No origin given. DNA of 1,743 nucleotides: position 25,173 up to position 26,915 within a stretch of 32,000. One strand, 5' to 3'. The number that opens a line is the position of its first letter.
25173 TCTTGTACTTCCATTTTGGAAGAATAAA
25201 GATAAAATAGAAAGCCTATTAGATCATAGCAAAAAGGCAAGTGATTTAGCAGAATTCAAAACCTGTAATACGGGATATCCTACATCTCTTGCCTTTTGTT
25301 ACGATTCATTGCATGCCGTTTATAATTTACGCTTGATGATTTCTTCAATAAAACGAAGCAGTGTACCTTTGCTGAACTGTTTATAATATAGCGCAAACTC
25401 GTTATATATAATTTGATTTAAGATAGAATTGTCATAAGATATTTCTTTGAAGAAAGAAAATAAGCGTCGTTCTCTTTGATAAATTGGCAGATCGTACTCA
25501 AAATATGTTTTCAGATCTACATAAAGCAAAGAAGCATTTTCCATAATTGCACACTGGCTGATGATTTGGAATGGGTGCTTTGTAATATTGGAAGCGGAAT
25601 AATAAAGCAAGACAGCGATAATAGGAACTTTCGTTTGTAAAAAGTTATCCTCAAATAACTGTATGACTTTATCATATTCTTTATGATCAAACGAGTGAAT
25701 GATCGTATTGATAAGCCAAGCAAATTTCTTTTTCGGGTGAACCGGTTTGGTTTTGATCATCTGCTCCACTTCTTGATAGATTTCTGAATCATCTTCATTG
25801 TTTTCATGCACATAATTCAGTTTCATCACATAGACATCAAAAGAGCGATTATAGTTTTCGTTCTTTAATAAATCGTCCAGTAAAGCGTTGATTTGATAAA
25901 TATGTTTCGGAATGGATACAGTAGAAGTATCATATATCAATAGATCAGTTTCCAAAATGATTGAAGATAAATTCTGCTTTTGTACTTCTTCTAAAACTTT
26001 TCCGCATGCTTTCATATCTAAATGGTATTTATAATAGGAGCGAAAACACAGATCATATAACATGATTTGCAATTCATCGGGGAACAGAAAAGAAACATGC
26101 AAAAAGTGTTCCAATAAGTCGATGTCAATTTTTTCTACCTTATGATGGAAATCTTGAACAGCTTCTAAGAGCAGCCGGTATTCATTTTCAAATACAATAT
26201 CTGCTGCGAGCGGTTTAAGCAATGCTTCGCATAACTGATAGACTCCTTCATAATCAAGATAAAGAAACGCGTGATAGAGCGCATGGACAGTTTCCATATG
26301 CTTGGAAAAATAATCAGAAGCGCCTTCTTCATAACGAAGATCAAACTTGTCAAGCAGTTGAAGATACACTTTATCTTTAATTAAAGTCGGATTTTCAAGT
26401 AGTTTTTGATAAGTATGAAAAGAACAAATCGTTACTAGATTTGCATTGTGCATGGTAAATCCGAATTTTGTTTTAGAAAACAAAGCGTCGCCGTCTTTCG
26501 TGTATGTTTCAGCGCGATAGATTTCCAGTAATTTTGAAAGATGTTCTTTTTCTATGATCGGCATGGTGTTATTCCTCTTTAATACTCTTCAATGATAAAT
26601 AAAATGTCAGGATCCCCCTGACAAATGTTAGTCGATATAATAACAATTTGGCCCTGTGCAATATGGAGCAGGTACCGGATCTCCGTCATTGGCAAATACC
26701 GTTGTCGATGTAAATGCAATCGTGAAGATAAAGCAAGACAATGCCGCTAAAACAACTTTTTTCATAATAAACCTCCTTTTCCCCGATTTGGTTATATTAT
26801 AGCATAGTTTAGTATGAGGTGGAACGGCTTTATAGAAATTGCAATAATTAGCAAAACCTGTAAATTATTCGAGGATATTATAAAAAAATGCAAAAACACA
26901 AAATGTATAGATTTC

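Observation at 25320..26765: Unannotated Sec-exported 45-aa peptide gene coupled to a 414-aa helical-repeat protein: a candidate peptide-pheromone/receptor pair next to the RiPP operon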

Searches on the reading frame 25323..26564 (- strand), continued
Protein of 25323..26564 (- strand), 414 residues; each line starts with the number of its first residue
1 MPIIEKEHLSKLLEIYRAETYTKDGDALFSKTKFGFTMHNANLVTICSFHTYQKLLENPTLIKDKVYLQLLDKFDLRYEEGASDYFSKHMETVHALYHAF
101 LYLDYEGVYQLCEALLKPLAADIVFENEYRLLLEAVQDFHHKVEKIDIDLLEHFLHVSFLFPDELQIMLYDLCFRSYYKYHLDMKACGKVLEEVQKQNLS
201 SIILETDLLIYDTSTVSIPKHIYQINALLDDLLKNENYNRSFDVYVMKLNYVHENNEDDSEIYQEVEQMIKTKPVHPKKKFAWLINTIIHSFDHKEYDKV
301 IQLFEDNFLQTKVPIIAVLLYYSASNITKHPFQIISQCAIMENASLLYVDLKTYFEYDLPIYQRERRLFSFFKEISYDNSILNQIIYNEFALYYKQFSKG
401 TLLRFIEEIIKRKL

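Call 72: find_encoding_contigs(protein=P0025, flank=600, max_places=3)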
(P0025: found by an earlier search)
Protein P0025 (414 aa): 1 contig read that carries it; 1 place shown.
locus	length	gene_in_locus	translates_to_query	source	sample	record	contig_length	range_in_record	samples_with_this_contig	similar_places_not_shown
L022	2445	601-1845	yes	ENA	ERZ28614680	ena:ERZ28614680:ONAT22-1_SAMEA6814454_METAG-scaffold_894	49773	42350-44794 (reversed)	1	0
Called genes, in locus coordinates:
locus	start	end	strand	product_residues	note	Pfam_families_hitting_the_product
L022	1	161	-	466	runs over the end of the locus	PF13353:Fer4_12, PF04055:Radical_SAM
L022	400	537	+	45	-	-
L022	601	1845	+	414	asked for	-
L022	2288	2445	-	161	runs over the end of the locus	-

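Call 73: find_encoding_contigs(protein=P0015, flank=600, max_places=3)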
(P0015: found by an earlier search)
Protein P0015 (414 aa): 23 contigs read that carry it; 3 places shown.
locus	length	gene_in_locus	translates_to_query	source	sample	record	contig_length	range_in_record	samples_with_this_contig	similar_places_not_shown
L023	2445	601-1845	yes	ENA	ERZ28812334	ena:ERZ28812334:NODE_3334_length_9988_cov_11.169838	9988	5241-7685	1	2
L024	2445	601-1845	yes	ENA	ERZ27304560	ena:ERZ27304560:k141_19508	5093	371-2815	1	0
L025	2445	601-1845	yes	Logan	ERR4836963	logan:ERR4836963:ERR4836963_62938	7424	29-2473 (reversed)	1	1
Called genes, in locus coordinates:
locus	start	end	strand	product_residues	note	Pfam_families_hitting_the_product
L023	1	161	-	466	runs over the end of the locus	PF13353:Fer4_12, PF04055:Radical_SAM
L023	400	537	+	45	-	-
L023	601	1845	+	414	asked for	-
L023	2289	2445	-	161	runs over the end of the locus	-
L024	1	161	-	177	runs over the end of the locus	?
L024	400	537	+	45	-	-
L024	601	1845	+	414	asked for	-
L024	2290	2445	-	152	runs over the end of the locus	-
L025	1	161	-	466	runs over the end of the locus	PF13353:Fer4_12, PF04055:Radical_SAM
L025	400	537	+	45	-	-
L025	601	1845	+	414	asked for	-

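Call 75: find_encoding_contigs(protein=P0016, flank=4600, max_places=6)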
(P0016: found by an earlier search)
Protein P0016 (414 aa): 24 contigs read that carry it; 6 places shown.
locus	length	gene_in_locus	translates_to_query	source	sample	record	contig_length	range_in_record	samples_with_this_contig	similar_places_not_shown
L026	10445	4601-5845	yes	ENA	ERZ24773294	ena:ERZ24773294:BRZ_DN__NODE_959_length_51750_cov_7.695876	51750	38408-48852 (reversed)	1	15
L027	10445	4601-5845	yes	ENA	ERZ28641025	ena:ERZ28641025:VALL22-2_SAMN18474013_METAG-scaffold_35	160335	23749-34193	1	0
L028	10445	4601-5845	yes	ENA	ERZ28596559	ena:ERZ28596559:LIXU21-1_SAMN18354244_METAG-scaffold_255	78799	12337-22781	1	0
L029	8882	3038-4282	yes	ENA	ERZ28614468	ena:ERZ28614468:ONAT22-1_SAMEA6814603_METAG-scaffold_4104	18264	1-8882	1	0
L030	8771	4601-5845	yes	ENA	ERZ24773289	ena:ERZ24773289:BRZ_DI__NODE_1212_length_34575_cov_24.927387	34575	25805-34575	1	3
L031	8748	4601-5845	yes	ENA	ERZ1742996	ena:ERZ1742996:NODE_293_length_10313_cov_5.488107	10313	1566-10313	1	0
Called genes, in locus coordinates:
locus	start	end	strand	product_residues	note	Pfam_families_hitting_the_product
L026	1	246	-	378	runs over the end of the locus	PF12679:ABC2_membrane_2, PF12730:ABC2_membrane_4 (weak)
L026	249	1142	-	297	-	PF00005:ABC_tran, PF13304:AAA_21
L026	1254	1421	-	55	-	-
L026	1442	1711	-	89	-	-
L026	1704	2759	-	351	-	-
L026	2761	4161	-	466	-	PF13353:Fer4_12, PF04055:Radical_SAM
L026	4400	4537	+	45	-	-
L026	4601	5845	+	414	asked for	-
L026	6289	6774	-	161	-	-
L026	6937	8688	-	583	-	PF00664:ABC_membrane, PF00005:ABC_tran, PF02463:SMC_N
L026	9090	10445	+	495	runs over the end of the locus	PF08903:DUF1846, PF20921:DUF1846_C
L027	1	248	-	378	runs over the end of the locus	PF12679:ABC2_membrane_2, PF12730:ABC2_membrane_4 (weak)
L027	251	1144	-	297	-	PF00005:ABC_tran, PF13304:AAA_21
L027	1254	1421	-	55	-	-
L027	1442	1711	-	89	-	-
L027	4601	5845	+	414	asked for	-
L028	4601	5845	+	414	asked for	-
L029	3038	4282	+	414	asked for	-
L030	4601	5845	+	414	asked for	-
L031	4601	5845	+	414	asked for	-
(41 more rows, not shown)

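Call 76: find_encoding_contigs(protein=P0015, flank=4600, max_places=6)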
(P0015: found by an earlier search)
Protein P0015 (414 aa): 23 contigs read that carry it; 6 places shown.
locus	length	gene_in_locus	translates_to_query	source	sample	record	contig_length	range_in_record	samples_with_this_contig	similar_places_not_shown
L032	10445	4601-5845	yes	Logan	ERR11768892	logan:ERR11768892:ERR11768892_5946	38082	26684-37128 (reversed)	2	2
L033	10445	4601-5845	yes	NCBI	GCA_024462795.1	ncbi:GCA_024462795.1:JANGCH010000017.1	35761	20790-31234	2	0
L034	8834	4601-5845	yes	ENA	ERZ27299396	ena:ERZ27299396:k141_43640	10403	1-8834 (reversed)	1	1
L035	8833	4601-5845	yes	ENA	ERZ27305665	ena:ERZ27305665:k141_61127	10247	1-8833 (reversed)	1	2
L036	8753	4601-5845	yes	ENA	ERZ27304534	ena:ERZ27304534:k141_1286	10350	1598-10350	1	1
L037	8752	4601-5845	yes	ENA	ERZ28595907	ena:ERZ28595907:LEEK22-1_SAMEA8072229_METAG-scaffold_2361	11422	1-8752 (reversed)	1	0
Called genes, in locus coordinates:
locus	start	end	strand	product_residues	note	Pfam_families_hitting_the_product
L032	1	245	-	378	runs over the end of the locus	PF12679:ABC2_membrane_2, PF12730:ABC2_membrane_4 (weak)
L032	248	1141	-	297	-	PF00005:ABC_tran, PF13304:AAA_21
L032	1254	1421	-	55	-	-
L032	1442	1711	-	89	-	-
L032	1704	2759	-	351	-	-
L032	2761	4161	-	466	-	PF13353:Fer4_12, PF04055:Radical_SAM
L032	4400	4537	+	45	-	-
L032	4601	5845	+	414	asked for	-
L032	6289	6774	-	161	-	-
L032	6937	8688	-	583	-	PF00664:ABC_membrane, PF00005:ABC_tran, PF02463:SMC_N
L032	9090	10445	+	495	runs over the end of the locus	PF08903:DUF1846, PF20921:DUF1846_C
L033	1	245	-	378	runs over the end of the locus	PF12679:ABC2_membrane_2, PF12730:ABC2_membrane_4 (weak)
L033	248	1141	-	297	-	PF00005:ABC_tran, PF13304:AAA_21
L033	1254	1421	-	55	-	-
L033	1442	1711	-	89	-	-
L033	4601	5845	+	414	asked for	-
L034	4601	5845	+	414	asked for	-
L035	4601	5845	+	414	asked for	-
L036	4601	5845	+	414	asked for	-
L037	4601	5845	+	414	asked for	-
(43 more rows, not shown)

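Call 92: fold_search(model_id=the predicted structure, library=viral)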
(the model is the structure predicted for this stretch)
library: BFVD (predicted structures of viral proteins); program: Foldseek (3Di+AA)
matches with E <= 10: 139; with E <= 0.001: 0
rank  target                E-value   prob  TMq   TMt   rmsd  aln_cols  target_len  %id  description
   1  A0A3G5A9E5            5.5e-02  0.57  0.20  0.21  26.0       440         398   12  Uncharacterized protein [Hyperionvirus sp.]
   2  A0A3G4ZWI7            4.4e-01  0.57  0.24  0.28  20.5       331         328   10  Uncharacterized protein [Faunusvirus sp.]
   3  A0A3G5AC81            5.2e-01  0.21  0.15  0.19  16.8       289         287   14  Putative alpha-soluble NSF attachment protein-like [Hyperionvirus sp.]
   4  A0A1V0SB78            6.0e-01  0.41  0.26  0.29  16.8       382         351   10  TPR repeat protein [Catovirus CTV1]
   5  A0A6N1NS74            6.8e-01  0.60  0.25  0.32  17.6       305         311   12  Gamma-soluble NSF attachment protein [Tupanvirus deep ocean]
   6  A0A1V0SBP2            7.8e-01  0.06  0.11  0.09  27.2       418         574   12  Uncharacterized protein [Catovirus CTV1]
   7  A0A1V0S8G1            8.5e-01  0.15  0.18  0.14  26.8       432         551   12  Tetratricopeptide repeat protein [Catovirus CTV1]
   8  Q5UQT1                8.5e-01  0.08  0.13  0.17  17.6       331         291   13  Uncharacterized protein R336 [Acanthamoeba polyphaga mimivirus]
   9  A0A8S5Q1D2            8.9e-01  0.44  0.34  0.27  16.8       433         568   11  Response regulator protein [Siphoviridae sp. ctOCb13]
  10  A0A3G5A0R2            1.1e+00  0.33  0.27  0.34  12.8       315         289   10  Uncharacterized protein [Harvfovirus sp.]
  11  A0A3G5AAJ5            1.1e+00  0.18  0.22  0.15  18.1       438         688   11  Sel1 repeat family protein [Hyperionvirus sp.]
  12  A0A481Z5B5            1.2e+00  0.35  0.32  0.34  15.1       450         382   11  Pentacotripeptide-repeat region protein [Pithovirus LCPAC102]
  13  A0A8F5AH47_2          1.2e+00  0.12  0.16  0.06  22.4       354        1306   10  Polyprotein (Fragment) [Rhizoctonia solani alpha-like virus 4]
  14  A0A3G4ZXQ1            1.3e+00  0.06  0.13  0.13  21.0       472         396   10  Uncharacterized protein [Edafosvirus sp.]
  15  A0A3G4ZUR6            1.3e+00  0.05  0.13  0.13  21.4       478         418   12  Uncharacterized protein [Edafosvirus sp.]
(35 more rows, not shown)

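Call 94: search_dna_similar(query=window:25323-26564:-, collection=plasmids, mode=protein, max_evalue=0.001, max_rows=10)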
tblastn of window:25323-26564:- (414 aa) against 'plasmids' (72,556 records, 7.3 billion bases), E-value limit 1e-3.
No match.

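Call 95: search_dna_similar(query=window:25323-26564:-, collection=phages, mode=protein, max_evalue=0.001, max_rows=10)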
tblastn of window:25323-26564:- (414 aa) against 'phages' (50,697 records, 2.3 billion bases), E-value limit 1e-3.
No match.
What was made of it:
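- Tried and rejected: tblastn of the receptor against plasmids and phages found no match (calls 94, 95).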

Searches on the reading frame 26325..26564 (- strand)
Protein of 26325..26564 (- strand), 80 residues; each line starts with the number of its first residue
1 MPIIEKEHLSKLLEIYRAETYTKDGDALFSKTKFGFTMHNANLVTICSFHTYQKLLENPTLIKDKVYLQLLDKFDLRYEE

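Call 52: search_protein_families(library=pfam, proteins=[window:26325-26564:-], max_evalue=10)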
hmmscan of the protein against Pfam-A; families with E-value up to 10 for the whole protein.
seq(80 aa): 0 families

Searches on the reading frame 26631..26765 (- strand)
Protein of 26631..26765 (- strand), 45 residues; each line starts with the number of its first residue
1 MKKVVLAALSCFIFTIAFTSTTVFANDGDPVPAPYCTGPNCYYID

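Call 3: search_protein_families(library=pfam, proteins=[window:26631-26765:-], max_evalue=1)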
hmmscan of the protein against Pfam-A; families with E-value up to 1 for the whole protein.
window:26631-26765:- (45 aa): 1 family
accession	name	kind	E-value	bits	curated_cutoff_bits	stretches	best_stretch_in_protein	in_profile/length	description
PF13786.12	DUF4179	-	0.09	13.7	30.1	1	2-28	8-34/94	Domain of unknown function (DUF4179)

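Call 4: search_protein_families(library=ncbifam, proteins=[window:26631-26765:-], max_evalue=1)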
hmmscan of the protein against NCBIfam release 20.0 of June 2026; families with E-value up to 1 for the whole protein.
window:26631-26765:- (45 aa): 0 families

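Call 37: find_homologous_proteins(query=window:26631-26765:-, max_evalue=10)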
Query seq(45 aa) (45 aa): 1 proteins with E <= 10 among 1 candidates.
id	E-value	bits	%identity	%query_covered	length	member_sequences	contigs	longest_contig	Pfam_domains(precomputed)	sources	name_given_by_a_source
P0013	4.2e-22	93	96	100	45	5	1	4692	-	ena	-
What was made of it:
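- The peptide has no homolog outside this species (call 37).
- Tried and rejected: The peptide search of 5.8 billion proteins returned only its own 96%-identical cluster (call 37).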
